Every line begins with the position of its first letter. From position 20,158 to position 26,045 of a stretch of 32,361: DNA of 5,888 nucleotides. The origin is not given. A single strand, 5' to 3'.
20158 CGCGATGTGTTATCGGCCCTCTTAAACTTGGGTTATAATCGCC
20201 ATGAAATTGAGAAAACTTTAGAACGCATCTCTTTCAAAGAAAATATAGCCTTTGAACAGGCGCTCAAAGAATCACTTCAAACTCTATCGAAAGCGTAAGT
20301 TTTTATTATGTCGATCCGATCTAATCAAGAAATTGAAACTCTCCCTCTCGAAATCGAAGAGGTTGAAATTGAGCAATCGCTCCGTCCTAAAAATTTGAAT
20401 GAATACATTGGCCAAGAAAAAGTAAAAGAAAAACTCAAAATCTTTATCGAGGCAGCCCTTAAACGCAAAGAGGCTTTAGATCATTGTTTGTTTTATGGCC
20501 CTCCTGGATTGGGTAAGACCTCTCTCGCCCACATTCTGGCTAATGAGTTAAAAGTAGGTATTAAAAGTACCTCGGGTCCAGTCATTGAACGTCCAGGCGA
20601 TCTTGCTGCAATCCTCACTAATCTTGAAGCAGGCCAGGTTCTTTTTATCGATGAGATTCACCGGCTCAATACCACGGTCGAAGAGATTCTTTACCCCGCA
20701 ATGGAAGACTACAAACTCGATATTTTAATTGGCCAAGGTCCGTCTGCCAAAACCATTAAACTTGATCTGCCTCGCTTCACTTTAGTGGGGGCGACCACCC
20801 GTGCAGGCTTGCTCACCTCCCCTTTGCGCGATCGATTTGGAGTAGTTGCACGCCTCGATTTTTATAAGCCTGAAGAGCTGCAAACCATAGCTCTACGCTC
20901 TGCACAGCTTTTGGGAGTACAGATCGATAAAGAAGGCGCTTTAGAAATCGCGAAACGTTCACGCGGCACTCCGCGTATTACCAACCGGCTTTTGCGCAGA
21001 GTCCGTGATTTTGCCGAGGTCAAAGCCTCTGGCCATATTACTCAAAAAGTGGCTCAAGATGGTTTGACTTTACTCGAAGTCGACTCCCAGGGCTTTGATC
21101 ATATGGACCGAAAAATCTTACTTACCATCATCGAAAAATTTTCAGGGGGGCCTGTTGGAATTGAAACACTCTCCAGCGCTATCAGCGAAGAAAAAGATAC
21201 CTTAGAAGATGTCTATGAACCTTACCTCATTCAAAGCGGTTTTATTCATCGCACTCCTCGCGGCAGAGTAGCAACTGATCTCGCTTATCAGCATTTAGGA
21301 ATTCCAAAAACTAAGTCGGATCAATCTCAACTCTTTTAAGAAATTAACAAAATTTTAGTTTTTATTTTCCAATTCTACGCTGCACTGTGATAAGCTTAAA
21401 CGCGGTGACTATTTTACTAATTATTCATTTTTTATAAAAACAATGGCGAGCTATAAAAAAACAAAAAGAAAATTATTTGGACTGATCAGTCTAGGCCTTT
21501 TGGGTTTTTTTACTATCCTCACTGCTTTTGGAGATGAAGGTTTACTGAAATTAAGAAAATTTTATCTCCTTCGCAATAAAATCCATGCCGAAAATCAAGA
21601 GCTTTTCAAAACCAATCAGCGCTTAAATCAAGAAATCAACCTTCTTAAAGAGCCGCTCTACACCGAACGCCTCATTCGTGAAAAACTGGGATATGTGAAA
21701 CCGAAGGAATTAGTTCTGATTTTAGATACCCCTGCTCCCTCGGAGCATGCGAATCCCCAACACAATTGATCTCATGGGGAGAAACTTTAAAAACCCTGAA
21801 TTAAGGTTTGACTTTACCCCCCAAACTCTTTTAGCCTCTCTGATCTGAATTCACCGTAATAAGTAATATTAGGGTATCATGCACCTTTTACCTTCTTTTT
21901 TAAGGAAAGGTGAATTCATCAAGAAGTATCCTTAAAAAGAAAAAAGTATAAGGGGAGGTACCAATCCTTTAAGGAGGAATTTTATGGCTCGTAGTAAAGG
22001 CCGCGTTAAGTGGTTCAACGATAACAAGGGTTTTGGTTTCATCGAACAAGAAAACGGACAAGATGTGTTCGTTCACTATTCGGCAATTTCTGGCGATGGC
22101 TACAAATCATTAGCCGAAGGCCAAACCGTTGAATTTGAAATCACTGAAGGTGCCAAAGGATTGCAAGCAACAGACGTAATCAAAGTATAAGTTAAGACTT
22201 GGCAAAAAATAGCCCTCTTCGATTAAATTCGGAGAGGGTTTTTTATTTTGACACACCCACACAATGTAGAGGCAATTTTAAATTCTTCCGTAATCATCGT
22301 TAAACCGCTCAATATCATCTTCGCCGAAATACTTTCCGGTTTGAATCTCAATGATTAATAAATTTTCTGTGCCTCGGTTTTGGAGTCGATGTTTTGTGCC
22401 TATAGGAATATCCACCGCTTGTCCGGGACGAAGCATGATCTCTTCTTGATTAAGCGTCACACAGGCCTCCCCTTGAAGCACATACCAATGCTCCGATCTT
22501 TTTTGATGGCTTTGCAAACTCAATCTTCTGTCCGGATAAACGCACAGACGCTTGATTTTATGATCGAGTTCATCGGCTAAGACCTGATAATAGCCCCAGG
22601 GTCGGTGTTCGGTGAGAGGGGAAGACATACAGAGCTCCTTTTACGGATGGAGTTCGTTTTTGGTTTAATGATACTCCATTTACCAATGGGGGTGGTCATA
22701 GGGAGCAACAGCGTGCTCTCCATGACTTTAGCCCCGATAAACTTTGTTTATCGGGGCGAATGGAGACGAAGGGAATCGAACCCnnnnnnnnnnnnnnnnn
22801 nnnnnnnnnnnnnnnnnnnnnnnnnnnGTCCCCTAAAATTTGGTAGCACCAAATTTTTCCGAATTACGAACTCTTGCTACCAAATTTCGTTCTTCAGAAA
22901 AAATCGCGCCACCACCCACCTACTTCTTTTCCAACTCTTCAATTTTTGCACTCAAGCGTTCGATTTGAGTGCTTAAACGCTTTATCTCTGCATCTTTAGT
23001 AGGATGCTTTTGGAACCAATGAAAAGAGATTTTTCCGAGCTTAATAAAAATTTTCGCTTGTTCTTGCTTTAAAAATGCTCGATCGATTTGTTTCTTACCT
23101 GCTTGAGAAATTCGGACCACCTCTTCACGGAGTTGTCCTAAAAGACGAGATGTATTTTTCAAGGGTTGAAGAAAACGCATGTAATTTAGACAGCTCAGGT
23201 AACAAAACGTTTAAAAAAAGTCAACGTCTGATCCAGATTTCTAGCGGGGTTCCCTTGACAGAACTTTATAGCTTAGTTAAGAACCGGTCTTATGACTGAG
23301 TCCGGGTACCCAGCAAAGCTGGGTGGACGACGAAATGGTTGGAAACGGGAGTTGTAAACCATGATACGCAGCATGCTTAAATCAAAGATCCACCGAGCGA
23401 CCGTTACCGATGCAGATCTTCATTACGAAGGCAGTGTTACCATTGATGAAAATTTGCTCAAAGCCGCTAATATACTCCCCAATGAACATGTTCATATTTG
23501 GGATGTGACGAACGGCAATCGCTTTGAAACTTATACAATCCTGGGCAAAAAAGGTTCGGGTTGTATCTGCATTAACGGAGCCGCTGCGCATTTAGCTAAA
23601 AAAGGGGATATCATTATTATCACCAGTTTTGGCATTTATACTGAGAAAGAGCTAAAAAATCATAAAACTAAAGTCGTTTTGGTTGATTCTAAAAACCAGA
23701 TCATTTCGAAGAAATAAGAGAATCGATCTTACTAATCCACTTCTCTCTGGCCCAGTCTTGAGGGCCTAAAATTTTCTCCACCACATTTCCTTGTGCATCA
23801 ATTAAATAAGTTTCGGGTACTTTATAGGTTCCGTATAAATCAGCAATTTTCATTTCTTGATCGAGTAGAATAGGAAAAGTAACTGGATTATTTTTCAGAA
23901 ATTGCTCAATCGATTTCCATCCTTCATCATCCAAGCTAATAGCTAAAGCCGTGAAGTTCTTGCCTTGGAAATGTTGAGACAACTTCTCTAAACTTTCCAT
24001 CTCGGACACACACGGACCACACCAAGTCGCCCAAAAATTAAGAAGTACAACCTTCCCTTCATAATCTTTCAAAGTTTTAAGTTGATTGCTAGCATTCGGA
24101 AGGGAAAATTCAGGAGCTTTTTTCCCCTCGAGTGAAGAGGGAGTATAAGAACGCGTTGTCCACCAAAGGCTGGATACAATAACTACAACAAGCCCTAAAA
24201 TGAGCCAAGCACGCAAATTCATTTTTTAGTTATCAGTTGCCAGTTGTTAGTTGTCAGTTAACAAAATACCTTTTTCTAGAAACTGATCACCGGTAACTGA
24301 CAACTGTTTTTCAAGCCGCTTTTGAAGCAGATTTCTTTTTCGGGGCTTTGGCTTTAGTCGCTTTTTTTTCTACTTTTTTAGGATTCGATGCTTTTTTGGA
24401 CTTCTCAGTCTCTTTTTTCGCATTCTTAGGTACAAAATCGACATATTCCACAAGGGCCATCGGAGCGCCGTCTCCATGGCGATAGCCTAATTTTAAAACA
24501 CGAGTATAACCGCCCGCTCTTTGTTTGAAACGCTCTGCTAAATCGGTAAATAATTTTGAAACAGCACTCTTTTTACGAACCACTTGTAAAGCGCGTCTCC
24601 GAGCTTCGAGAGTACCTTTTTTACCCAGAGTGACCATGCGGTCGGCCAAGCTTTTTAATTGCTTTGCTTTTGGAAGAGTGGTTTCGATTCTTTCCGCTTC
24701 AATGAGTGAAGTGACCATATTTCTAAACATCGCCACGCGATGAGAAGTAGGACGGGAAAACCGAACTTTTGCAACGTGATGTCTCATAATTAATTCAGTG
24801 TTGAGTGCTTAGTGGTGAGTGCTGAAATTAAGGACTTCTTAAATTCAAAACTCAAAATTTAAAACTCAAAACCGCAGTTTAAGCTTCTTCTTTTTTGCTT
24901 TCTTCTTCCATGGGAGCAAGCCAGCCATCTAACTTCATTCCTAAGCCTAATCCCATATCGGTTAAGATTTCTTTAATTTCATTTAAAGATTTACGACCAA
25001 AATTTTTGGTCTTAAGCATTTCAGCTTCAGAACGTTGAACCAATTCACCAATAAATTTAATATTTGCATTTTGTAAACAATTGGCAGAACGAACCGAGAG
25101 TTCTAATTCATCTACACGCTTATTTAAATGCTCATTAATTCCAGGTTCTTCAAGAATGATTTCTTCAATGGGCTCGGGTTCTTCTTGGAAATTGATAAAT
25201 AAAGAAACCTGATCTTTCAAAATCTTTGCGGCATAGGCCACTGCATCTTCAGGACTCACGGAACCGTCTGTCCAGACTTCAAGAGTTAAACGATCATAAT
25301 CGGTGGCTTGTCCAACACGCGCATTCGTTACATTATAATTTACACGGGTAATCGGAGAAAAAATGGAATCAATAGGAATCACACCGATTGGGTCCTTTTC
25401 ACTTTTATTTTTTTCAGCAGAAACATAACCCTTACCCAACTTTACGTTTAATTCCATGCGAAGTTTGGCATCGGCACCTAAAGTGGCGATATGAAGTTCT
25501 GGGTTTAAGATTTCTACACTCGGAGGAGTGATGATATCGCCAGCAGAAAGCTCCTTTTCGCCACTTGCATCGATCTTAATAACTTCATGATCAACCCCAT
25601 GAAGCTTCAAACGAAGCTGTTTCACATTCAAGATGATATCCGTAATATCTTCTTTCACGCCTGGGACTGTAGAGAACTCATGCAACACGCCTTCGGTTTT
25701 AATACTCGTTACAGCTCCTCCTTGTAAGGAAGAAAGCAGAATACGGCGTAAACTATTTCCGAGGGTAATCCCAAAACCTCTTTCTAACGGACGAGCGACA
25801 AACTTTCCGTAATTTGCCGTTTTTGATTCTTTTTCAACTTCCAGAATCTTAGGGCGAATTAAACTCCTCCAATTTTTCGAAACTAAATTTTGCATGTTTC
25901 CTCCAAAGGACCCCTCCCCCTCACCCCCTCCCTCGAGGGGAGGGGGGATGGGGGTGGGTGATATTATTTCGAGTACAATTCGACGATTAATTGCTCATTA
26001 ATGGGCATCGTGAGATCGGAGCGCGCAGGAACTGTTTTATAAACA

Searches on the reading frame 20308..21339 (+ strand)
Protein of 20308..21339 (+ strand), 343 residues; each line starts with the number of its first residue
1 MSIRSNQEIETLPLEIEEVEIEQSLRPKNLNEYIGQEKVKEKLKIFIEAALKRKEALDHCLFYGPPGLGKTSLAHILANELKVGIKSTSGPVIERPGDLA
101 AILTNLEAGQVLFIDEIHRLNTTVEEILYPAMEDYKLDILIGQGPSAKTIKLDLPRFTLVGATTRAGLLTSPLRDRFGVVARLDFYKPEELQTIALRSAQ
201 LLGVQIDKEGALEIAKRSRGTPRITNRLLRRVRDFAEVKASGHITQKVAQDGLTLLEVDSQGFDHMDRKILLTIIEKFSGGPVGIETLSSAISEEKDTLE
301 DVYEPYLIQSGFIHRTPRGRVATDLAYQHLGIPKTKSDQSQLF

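Call 26: search_protein_families(library=pfam, proteins=[window:20308-21339:+], max_evalue=0.00001)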
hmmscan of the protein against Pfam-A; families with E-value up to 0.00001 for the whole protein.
window:20308-21339:+ (343 aa): 5 families
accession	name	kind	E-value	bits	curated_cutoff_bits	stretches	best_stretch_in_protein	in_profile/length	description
PF05496.18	RuvB_N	-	6.9e-82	273.3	27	1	25-183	1-159/159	Holliday junction DNA helicase RuvB P-loop domain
PF17864.7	AAA_lid_4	-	2.1e-32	111.1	27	1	186-259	1-74/74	RuvB AAA lid domain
PF05491.19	RuvB_C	-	6.7e-27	93.7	24.7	1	261-330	2-71/72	RuvB C-terminal winged helix domain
PF00004.35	AAA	-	1.3e-20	74.7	21.2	1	60-182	1-128/131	ATPase family associated with various cellular activities (AAA)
PF07728.20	AAA_5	-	2.8e-08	34.3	22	1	60-177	2-139/139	AAA domain (dynein-related subfamily)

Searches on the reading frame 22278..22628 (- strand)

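Call 26: search_protein_families(library=pfam, proteins=[window:22278-22628:-], max_evalue=0.00001)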
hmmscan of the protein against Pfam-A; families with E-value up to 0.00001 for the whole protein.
window:22278-22628:- (116 aa): 2 families
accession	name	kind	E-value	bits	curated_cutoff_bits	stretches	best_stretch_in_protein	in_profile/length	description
PF01050.24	MannoseP_isomer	-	9.1e-35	119.8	23.6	1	7-111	12-116/116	Mannose-6-phosphate isomerase C-terminal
PF07883.17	Cupin_2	-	4.6e-12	45.9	27.2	1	37-95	12-69/70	Cupin domain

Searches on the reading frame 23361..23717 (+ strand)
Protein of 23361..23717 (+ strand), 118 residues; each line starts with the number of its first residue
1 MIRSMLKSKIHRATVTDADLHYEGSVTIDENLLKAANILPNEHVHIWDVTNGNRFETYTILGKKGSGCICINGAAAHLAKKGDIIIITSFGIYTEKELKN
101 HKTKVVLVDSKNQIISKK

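Call 26: search_protein_families(library=pfam, proteins=[window:23361-23717:+], max_evalue=0.00001)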
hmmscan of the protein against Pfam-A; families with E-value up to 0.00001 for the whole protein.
window:23361-23717:+ (118 aa): 1 family
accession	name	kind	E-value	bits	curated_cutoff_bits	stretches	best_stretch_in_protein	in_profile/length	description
PF02261.22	Asp_decarbox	-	8.2e-52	174.4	25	1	1-114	1-114/115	Aspartate decarboxylase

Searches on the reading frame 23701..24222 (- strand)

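Call 26: search_protein_families(library=pfam, proteins=[window:23701-24222:-], max_evalue=0.00001)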
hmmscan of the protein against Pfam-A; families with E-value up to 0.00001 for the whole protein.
window:23701-24222:- (173 aa): 4 families
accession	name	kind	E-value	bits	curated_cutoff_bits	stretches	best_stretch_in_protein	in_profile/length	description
PF00578.27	AhpC-TSA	-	3e-30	105.1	26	1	33-149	2-123/124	AhpC/TSA family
PF08534.16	Redoxin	-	1.3e-27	96.8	26.6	1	32-157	2-138/148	Redoxin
PF13905.12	Thioredoxin_8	-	1.8e-13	51.1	27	1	56-147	1-94/94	Thioredoxin-like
PF00085.26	Thioredoxin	-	4.2e-07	30.4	23.5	1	51-99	14-60/103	Thioredoxin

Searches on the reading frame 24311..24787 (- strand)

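Call 26: search_protein_families(library=pfam, proteins=[window:24311-24787:-], max_evalue=0.00001)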
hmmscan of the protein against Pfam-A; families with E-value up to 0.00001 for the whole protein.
window:24311-24787:- (158 aa): 1 family
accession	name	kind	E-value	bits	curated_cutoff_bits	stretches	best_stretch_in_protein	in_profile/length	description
PF01196.24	Ribosomal_L17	-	3.1e-38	131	27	1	20-116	1-97/97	Ribosomal protein L17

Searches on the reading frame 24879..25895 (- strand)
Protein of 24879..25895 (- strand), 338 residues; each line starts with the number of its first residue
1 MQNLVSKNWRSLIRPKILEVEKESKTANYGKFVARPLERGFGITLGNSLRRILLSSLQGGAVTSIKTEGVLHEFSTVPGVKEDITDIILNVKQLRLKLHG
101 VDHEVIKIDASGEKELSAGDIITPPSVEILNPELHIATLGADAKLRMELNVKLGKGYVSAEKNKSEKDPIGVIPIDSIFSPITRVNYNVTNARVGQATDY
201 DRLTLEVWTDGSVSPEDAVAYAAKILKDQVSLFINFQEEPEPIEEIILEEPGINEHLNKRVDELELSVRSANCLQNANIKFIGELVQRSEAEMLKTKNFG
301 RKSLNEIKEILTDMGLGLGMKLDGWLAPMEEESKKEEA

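Call 26: search_protein_families(library=pfam, proteins=[window:24879-25895:-], max_evalue=0.00001)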
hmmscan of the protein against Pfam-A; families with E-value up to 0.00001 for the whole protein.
window:24879-25895:- (338 aa): 3 families
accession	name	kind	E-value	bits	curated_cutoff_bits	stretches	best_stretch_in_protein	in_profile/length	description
PF01000.31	RNA_pol_A_bac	-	1e-35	123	33.9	1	66-180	2-119/119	RNA polymerase Rpb3/RpoA insert domain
PF03118.21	RNA_pol_A_CTD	-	2.5e-27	94.8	23.8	1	250-312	4-66/67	Bacterial RNA polymerase, alpha chain C terminal domain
PF01193.29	RNA_pol_L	-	3.6e-26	91.1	24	1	35-229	1-73/74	RNA polymerase Rpb3/Rpb11 dimerisation domain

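Call 64: list_cluster_members(proteins=[window:24879-25895:-, window:25964-26620:-, window:24311-24787:-, window:20308-21339:+, window:18294-19046:+, window:1322-2980:-, window:4326-4658:+, window:19156-19668:+])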
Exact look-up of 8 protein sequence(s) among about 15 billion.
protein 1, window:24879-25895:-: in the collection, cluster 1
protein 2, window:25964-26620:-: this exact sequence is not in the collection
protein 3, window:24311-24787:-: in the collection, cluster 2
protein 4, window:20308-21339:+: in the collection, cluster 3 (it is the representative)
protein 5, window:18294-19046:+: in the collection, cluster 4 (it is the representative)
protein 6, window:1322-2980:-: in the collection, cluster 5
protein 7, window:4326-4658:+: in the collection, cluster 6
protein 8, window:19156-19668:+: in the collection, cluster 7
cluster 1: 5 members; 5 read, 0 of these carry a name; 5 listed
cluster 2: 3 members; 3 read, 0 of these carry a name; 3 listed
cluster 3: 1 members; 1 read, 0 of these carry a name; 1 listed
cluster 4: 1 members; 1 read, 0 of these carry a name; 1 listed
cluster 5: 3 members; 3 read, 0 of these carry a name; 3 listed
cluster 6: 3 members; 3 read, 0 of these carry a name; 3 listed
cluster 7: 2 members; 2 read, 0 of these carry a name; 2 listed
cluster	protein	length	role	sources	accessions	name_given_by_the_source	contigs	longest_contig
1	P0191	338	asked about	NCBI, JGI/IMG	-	-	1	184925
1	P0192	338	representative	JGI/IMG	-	-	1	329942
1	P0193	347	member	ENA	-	-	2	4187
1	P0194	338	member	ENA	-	-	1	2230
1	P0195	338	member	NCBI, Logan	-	-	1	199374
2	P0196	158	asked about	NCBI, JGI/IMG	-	-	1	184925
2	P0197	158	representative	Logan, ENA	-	-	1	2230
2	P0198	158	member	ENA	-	-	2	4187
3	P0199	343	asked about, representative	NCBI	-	-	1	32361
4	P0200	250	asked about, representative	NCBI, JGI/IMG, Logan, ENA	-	-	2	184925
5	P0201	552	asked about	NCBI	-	-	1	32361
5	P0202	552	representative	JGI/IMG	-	-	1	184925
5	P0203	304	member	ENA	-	-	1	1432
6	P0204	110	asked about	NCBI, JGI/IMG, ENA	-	-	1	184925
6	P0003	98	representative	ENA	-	-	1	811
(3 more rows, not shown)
